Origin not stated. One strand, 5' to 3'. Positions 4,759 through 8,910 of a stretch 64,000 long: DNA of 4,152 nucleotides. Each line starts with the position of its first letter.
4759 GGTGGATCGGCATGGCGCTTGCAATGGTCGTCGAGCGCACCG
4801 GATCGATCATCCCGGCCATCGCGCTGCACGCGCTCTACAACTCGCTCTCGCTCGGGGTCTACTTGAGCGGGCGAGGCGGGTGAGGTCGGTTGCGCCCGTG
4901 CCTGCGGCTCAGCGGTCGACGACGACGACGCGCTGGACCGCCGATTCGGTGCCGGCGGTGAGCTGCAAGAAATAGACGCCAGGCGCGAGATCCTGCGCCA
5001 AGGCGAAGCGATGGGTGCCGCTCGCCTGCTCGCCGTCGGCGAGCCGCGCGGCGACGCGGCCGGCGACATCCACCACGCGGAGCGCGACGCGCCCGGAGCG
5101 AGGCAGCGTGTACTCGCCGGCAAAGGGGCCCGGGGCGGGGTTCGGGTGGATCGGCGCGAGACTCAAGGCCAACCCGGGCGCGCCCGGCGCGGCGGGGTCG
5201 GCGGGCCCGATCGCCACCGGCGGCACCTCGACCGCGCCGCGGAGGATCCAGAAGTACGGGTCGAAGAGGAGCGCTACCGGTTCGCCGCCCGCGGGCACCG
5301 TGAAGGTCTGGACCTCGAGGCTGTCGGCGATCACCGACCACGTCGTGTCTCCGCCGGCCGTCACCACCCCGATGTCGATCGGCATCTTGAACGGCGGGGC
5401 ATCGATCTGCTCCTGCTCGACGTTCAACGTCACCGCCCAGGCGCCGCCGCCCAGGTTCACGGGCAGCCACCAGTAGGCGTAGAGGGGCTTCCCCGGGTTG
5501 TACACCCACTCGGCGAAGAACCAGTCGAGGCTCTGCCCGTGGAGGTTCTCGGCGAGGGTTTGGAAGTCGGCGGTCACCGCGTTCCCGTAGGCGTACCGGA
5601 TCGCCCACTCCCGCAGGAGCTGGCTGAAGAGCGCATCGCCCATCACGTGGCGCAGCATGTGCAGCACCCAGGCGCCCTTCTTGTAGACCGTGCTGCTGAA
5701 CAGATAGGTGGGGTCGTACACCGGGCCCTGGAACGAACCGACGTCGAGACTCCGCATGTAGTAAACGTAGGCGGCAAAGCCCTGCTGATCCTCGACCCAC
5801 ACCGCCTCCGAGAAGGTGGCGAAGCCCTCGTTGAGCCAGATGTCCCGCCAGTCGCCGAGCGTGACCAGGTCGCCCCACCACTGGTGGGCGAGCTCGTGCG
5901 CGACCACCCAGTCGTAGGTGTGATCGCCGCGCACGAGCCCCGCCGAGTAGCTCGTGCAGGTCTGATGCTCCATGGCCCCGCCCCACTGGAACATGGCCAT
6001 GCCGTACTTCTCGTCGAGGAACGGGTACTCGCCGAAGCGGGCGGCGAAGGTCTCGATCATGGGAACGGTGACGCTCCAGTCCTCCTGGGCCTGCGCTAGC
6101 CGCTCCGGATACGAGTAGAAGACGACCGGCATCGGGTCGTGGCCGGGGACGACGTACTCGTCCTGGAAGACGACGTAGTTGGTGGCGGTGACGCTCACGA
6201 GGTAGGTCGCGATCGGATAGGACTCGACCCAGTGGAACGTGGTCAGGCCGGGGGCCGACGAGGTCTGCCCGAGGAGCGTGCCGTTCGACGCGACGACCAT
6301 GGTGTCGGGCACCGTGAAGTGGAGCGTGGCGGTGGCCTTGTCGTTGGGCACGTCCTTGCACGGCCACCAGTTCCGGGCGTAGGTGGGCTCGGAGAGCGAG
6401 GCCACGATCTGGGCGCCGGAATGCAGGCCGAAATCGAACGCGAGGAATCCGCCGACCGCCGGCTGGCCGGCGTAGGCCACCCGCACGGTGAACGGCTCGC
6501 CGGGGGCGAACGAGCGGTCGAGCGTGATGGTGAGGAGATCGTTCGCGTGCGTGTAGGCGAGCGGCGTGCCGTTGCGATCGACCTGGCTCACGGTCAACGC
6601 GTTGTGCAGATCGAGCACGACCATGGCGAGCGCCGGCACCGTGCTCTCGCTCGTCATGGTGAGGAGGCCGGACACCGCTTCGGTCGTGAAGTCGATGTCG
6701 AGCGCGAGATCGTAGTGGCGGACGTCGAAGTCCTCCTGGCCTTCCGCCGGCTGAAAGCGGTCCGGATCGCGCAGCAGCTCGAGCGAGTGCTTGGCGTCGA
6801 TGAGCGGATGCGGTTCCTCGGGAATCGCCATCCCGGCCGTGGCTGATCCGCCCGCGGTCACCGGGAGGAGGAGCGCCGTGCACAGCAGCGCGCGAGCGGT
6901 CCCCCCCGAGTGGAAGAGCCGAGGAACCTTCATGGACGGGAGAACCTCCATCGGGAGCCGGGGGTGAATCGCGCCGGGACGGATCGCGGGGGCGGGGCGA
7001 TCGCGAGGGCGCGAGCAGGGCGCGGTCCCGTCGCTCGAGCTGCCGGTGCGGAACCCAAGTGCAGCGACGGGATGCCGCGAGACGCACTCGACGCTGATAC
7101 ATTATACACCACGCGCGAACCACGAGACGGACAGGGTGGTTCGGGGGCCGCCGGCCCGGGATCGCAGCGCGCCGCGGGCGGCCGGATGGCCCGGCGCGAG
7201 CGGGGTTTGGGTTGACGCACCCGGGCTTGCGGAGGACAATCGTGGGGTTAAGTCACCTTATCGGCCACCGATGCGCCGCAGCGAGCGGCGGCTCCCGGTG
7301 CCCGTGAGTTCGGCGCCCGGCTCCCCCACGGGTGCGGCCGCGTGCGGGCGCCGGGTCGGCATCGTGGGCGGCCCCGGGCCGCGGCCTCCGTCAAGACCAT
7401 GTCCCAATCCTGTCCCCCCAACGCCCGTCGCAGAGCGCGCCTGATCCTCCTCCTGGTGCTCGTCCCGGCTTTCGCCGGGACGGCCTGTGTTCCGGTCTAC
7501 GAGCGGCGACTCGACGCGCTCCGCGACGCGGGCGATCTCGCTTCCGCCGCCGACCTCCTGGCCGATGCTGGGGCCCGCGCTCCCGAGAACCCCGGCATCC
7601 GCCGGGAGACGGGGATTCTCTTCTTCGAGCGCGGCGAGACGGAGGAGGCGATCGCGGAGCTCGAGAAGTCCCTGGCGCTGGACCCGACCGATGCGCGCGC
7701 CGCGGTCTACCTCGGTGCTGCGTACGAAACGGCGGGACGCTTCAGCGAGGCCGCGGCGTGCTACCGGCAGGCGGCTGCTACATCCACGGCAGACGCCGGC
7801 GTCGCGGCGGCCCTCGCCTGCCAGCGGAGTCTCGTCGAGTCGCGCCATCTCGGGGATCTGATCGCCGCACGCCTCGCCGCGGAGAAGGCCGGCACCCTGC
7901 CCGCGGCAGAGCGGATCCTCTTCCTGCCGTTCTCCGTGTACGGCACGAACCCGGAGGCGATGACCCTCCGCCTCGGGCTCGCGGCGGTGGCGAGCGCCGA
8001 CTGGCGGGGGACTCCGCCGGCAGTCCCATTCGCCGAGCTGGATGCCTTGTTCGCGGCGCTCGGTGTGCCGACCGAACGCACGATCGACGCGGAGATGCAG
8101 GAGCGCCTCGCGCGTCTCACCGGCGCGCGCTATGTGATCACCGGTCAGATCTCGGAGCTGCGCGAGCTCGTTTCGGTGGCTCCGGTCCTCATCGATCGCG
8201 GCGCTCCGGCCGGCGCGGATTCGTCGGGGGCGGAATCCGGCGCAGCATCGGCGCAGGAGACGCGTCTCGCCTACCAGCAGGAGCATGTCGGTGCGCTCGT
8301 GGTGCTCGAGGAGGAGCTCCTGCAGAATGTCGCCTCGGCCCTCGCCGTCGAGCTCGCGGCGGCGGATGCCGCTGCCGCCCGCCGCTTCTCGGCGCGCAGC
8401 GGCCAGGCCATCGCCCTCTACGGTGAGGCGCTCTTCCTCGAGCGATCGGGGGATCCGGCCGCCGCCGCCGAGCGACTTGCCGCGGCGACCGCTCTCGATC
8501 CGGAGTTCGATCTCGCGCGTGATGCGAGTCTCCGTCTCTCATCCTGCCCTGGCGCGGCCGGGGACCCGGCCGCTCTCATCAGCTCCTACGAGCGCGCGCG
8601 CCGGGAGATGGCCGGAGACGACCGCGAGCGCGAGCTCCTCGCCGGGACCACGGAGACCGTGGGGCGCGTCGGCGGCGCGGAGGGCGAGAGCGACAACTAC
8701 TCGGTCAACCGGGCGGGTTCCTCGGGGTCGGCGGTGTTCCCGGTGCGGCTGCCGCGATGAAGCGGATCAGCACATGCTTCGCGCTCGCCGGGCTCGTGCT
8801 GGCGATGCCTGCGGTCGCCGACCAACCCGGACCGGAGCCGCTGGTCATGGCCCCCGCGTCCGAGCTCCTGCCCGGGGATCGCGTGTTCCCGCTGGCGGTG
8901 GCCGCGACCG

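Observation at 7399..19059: Translationally coupled four-gene module pairing cohesin-like and dockerin-like parts with its own lipoprotein and barrel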

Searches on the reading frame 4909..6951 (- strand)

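Call 10: search_protein_families(library=pfam, proteins=[window:4909-6951:-], max_evalue=0.001)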
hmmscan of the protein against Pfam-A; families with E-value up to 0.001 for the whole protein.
window:4909-6951:- (680 aa): 3 families
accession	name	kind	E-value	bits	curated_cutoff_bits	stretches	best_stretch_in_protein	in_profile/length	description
PF01433.26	Peptidase_M1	-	2.7e-29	102.8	27.7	1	296-482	7-218/218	Peptidase family M1 domain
PF17900.6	Peptidase_M1_N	-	2.5e-19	70.6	25.8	1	79-251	4-186/186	Peptidase M1 N-terminal domain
PF18962.6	Por_Secre_tail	-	9.7e-05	23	27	1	601-677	1-75/75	Secretion system C-terminal sorting domain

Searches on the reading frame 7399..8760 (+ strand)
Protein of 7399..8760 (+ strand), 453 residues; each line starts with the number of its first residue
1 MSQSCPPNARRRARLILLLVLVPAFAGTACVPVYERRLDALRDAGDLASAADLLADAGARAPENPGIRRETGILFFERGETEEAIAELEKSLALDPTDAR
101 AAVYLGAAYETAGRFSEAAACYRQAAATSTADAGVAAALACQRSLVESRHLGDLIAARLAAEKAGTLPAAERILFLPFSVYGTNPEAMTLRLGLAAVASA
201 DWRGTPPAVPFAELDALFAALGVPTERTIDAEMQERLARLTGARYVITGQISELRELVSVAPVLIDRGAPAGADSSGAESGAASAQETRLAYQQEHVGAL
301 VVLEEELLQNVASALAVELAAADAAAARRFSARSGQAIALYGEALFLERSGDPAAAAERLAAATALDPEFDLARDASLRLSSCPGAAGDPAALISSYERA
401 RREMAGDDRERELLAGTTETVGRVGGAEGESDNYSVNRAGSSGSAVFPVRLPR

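Call 7: search_protein_families(library=pfam, proteins=[window:7399-8760:+], max_evalue=0.1)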
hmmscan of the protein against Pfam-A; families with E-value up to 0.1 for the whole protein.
window:7399-8760:+ (453 aa): 16 families
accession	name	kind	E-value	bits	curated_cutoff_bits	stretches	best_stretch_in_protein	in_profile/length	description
PF13432.12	TPR_16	-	1.2e-11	45.3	32.7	2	72-129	4-61/65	Tetratricopeptide repeat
PF07719.23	TPR_2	-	2e-10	40.4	27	2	72-98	8-34/34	Tetratricopeptide repeat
PF14559.12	TPR_19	-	6.7e-10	39.6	25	2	76-140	2-66/68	Tetratricopeptide repeat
PF13414.12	TPR_11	-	8.6e-09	35.4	26.8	1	74-112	3-41/42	TPR repeat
PF13428.12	TPR_14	-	5.7e-08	33.1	23.5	3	73-107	9-43/44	Tetratricopeptide repeat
PF00515.34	TPR_1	-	4.9e-07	29.7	27.8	2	72-98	8-34/34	Tetratricopeptide repeat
PF13371.12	TPR_9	-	8.4e-07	29.4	35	1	61-102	25-66/73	Tetratricopeptide repeat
PF13176.12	TPR_7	-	1.3e-05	25.3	27.9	1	105-130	5-30/36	Tetratricopeptide repeat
PF13431.12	TPR_17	-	2e-05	25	24.4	1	88-118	2-32/34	Tetratricopeptide repeat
PF13181.12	TPR_8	-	9.5e-05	22.7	25.7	0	76-97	12-33/34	Tetratricopeptide repeat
PF13424.12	TPR_12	-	0.00035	21.1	30.1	1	73-127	11-73/77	Tetratricopeptide repeat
PF03704.23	BTAD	-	0.0011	19.7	22.1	1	76-138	73-135/146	Bacterial transcriptional activator domain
PF25063.1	ARM_TT21_C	-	0.0037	17.6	35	1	77-138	107-169/209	Tetratricopeptide repeat protein 21 C-terminal ARM domain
PF13174.12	TPR_6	-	0.016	16.2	26.3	0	72-96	7-31/33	Tetratricopeptide repeat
PF24575.1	TPR_Slam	-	0.016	16.1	35.2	0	336-374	46-84/104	Surface lipoprotein assembly modifier, N-terminal TPR repeats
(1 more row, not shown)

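Call 8: search_protein_families(library=ncbifam, proteins=[window:7399-8760:+], max_evalue=0.1)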
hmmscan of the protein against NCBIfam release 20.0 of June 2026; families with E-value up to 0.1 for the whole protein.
window:7399-8760:+ (453 aa): 15 families
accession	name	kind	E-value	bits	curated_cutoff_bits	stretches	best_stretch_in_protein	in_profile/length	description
TIGR02917.1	PEP_TPR_lipo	equivalog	1.1e-09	36.8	312.2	1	44-135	376-467/899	XrtA/PEP-CTERM system TPR-repeat protein PrsT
TIGR02521.1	type_IV_pilW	equivalog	5.4e-09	35.9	154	1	67-133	33-99/234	type IV pilus biogenesis/stability protein PilW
NF040959.1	MamA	equivalog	7.1e-08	32.1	200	1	46-125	120-199/204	magnetosome protein MamA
NF008520.0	PRK11447.1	equivalog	2.7e-06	25.5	858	1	46-200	250-397/1157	cellulose synthase complex outer membrane protein BcsC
TIGR00540.1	TPR_hemY_coli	hypoth_equivalog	0.00012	21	142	1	51-125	312-385/385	heme biosynthesis-associated TPR protein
TIGR03939.1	PGA_TPR_OMP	equivalog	0.00012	20.5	366.65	1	44-135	408-499/800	poly-beta-1,6 N-acetyl-D-glucosamine export porin PgaA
NF033762.1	social_mot_Tgl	equivalog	0.0005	19.5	225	1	43-125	43-126/252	social motility TPR repeat lipoprotein Tgl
NF047558.1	TPR_END_plus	domain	0.0012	18.8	32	0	78-99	12-33/56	TPR end-of-group domain-containing protein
NF053607.1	CHU_0125_OmpA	equivalog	0.0078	14.8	620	1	75-132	29-86/639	CHU_0125 family OmpA-like outer membrane integrity protein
NF008757.0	PRK11788.1-5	equivalog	0.0084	15.3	363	1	76-130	191-245/388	lipopolysaccharide assembly protein LapB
TIGR02552.1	LcrH_SycD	equivalog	0.015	15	104.8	1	75-133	28-86/136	SycD/LcrH family type III secretion system chaperone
NF047371.1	FlcA_CTERM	equivalog_domain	0.048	12.1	300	1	44-127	452-535/646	periplasmic flagellar collar protein FlcA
NF007692.0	PRK10370.1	equivalog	0.054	13.1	306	0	77-152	59-134/206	heme lyase NrfEFG subunit NrfG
NF002725.1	PRK02603.1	equivalog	0.078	13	143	0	67-124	74-131/173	photosystem I assembly protein Ycf3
TIGR02242.1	tail_TIGR02242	domain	0.085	12.9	51.85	0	206-260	44-98/131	phage tail protein domain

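Call 27: search_solved_structures(query=A2, max_evalue=1, show_alignments=0)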
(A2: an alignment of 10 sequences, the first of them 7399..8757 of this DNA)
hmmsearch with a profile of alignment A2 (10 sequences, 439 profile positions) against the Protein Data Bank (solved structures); distinct sequences matched with E-value up to 1: 319 (the best 60 are shown).
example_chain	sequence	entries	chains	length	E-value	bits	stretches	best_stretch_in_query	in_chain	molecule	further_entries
9qhb_A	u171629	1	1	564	2.9e-115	388.8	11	30-127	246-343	Engineered tetratricopeptide repeat protein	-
8bu0_A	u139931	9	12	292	1.4e-43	152.5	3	26-127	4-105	Consensus tetratricopeptide repeat protein | Crystal structure of an 8-repeat consensus TPR superhelix with Zinc. | Monomer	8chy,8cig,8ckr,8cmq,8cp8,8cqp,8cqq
9qhc_A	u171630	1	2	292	1.3e-38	136.2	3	30-127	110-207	Engineered tetratricopeptide repeat protein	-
2fo7_A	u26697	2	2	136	2.7e-31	112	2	31-126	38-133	SYNTHETIC CONSENSUS TPR PROTEIN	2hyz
7yeh_B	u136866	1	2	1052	4e-28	101.6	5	38-135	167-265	UDP-N-acetylglucosamine--peptide N-acetylglucosaminyltransferase 110 kDa subunit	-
7yea_A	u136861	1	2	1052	4.5e-28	101.4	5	38-135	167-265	UDP-N-acetylglucosamine--peptide N-acetylglucosaminyltransferase 110 kDa subunit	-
7ntf_A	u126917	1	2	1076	1.8e-27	99.4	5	38-135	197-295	Isoform 1 of UDP-N-acetylglucosamine--peptide N-acetylglucosaminyltransferase 110 kDa subu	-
1w3b_A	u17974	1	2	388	1.3e-25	93.3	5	38-132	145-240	UDP-N-ACETYLGLUCOSAMINE--PEPTIDE N-ACETYLGLUCOSAMINYLTRANSFERASE 110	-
8ch0_A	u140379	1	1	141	1.5e-25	93.1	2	26-124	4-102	Consensus tetratricopeptide repeat protein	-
6eou_A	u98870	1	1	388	2.2e-25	92.5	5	38-136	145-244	UDP-N-acetylglucosamine--peptide N-acetylglucosaminyltransferase 110 kDa subunit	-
9gzg_A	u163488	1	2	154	1e-24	90.4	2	28-126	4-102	Engineered CTPR protein with glutamic acids for conductivity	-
7qdr_B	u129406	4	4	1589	1e-24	90.3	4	30-131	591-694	Tetratricopeptide repeat protein 37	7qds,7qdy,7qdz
9g8o_B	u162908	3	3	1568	2.4e-24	89.1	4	30-131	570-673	Superkiller complex protein 3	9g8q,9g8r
6vbu_4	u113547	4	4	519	6.1e-23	84.5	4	41-125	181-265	Bardet-Biedl syndrome 4 protein homolog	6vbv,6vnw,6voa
6xt9_D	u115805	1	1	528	2.8e-22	82.3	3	39-125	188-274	Bardet-Biedl syndrome 4 protein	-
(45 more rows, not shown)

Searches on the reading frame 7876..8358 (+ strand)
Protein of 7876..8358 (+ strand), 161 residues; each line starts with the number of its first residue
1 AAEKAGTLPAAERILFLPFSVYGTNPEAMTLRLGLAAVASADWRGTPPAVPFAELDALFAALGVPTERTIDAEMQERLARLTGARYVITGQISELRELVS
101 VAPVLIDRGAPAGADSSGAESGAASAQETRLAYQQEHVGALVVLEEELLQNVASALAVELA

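Call 31: search_solved_structures(query=A3, max_evalue=10, show_alignments=3)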
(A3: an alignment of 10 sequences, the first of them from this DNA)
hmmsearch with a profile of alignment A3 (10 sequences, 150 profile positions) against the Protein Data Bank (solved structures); distinct sequences matched with E-value up to 10: 6.
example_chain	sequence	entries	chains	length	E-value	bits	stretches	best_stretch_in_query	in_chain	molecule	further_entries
1hqi_A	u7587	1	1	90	0.15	14.9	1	86-141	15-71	PHENOL HYDROXYLASE P2 PROTEIN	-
6nke_A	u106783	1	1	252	0.66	12.9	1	52-108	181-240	Geranylgeranylglyceryl phosphate synthase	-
5oql_U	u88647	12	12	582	0.66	12.9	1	33-94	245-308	Nop58 | Nucleolar protein 58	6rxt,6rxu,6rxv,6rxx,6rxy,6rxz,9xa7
8j4r_A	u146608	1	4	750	0.68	12.8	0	44-110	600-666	Catalase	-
6lfk_A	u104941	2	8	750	0.68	12.8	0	44-110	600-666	eKatE catalase | Catalase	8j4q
1r2j_A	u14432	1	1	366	1.1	12.1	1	70-111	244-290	protein FkbI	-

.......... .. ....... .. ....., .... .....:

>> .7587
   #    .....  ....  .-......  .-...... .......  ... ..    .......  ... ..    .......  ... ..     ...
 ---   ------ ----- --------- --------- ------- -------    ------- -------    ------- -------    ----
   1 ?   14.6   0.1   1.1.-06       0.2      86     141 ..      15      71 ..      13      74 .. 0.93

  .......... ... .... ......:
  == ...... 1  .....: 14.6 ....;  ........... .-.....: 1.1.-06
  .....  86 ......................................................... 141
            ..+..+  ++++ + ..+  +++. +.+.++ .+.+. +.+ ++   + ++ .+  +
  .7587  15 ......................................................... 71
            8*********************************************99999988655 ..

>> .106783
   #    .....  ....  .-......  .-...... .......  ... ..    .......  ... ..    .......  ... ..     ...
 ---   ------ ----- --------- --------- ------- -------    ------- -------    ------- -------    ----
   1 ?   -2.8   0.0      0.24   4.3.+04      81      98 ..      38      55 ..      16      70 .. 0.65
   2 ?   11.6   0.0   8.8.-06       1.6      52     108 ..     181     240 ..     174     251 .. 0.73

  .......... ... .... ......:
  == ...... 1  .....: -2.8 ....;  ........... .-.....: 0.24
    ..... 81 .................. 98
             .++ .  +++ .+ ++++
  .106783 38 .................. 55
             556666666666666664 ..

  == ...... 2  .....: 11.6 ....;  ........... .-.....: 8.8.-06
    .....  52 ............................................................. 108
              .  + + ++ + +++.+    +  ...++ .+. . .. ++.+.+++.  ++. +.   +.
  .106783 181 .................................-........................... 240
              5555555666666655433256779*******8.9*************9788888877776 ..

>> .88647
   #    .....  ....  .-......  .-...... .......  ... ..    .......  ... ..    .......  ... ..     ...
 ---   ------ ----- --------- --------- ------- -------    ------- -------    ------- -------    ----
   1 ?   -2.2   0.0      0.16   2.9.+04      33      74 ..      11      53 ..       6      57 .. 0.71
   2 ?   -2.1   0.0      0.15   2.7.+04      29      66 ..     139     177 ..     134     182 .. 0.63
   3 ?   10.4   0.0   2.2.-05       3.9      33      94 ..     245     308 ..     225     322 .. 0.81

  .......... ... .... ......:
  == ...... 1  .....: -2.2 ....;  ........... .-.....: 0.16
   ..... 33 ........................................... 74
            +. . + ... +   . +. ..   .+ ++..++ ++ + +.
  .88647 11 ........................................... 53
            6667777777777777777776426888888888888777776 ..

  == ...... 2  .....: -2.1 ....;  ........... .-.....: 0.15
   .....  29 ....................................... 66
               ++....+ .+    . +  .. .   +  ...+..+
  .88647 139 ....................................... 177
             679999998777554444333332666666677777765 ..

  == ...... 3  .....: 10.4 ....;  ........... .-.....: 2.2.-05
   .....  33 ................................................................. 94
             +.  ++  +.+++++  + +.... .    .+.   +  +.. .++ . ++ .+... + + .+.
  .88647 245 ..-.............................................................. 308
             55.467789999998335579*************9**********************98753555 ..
